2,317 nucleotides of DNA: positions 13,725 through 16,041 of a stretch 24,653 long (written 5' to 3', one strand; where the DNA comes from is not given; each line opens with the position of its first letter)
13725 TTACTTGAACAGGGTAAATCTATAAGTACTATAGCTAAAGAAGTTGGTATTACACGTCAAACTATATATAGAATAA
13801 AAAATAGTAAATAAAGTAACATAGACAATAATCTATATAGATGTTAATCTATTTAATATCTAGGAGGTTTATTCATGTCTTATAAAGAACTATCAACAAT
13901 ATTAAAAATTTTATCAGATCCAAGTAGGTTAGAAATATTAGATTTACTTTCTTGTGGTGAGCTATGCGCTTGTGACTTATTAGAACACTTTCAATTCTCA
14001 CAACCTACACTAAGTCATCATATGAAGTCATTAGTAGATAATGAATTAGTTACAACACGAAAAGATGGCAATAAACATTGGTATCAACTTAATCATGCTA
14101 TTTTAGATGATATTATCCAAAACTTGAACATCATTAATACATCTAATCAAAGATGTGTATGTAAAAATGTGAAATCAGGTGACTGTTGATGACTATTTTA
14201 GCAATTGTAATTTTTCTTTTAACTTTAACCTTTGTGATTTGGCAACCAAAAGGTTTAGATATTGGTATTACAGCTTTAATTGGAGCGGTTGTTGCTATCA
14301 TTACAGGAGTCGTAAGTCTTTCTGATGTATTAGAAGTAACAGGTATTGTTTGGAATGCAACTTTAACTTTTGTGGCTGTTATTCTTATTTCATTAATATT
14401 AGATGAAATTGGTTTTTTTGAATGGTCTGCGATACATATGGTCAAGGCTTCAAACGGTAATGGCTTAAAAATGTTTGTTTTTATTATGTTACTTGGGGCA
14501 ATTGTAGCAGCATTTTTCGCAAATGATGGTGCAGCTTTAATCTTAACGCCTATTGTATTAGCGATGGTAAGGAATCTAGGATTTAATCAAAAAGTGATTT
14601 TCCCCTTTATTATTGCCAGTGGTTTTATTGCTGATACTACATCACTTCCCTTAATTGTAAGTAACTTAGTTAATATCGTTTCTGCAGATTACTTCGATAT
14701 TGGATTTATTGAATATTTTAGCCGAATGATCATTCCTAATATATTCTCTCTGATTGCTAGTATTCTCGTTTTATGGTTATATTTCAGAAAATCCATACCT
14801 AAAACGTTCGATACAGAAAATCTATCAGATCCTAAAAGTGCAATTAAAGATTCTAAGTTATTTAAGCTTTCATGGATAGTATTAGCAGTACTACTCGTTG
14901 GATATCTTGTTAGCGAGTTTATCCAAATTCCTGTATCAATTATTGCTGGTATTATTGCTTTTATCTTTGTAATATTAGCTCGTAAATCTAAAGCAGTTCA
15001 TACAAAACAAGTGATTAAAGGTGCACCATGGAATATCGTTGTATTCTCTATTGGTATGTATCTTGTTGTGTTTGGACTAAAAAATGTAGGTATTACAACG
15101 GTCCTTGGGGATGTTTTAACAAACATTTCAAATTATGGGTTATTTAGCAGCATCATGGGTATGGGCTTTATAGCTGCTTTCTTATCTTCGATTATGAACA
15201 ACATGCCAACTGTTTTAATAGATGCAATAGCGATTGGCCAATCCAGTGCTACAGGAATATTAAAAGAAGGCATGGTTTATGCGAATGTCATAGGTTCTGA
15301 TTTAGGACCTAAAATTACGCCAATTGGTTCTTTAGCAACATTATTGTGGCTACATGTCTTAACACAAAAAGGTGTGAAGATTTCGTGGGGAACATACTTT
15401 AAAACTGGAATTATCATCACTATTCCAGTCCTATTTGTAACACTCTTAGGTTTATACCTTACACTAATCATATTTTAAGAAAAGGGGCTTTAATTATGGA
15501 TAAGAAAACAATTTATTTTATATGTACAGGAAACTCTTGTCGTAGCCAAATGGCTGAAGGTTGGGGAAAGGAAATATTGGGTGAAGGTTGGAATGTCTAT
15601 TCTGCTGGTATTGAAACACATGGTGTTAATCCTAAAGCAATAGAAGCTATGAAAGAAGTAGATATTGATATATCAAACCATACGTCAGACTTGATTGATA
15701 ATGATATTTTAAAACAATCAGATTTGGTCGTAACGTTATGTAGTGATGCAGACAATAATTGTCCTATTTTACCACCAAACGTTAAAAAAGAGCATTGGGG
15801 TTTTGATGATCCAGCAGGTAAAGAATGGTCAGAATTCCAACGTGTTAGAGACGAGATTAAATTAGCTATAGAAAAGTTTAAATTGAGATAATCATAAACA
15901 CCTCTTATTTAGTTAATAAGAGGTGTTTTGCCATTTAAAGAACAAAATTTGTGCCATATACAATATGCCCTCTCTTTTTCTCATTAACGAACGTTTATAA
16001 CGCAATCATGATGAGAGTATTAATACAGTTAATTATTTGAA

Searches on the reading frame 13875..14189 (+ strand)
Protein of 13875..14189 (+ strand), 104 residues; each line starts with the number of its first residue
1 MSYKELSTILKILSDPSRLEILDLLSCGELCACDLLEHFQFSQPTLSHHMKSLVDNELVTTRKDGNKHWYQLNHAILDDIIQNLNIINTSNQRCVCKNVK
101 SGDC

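Call 90: search_protein_families(library=ncbifam, proteins=[window:13875-14189:+], max_evalue=0.00001)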
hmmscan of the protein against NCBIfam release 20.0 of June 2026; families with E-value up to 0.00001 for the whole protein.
window:13875-14189:+ (104 aa): 8 families
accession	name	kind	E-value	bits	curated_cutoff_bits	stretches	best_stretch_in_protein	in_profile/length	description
NF033788.1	HTH_metalloreg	subfamily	7.6e-27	92.9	55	1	7-80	2-76/77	metalloregulator ArsR/SmtB family transcription factor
NF033789.1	repress_SdpR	subfamily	1.1e-21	76.5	100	1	10-84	2-76/79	autorepressor SdpR family transcription factor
NF007528.0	PRK10141.1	subfamily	2.2e-13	50.1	97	1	9-78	9-79/117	metalloregulator ArsR/SmtB family transcription factor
NF045707.1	Dbac_1936_reg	equivalog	1.8e-12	47.1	115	1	3-89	4-90/99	ArsR/SmtB-type metalloregulator TsoR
NF040642.1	sulf_sens_BigR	equivalog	1.9e-12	47.1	155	1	4-87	8-91/95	sulfite-sensing transcriptional repressor BigR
NF041413.1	ArsR_Rv2640c_fam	equivalog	3.6e-10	40.3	155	1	6-84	32-113/118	Rv2640c family ArsR-like transcriptional regulator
NF053755.1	MsvR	equivalog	3.6e-08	33.4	220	1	10-89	7-88/236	transcriptional factor MsvR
NF047906.1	CdPbTransRegCmtR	equivalog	4.6e-07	29.7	150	1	7-86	12-91/104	Cd(II)/Pb(II)-sensing metalloregulatory transcriptional regulator CmtR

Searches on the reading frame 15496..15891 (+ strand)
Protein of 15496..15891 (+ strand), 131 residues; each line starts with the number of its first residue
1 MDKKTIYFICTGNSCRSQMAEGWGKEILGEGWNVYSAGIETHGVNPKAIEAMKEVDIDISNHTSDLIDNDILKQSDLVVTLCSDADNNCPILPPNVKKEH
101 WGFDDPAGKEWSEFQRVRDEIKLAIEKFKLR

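Call 90: search_protein_families(library=ncbifam, proteins=[window:15496-15891:+], max_evalue=0.00001)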
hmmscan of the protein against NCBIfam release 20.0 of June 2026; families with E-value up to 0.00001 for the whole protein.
window:15496-15891:+ (131 aa): 4 families
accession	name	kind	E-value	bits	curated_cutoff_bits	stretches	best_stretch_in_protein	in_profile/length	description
NF010053.0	PRK13530.1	subfamily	5.3e-79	263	215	1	1-129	1-129/133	arsenate reductase (thioredoxin)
TIGR02691.1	arsC_pI258_fam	equivalog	1.3e-64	216.2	174.3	1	6-128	1-129/129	arsenate reductase (thioredoxin)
TIGR02689.1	ars_reduc_gluta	equivalog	1.2e-26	93.3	157.6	1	4-127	1-124/126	arsenate reductase, glutathione/glutaredoxin type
NF007520.0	PRK10126.1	equivalog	7.9e-06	26.4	243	1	5-83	4-84/147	low molecular weight protein-tyrosine-phosphatase Wzb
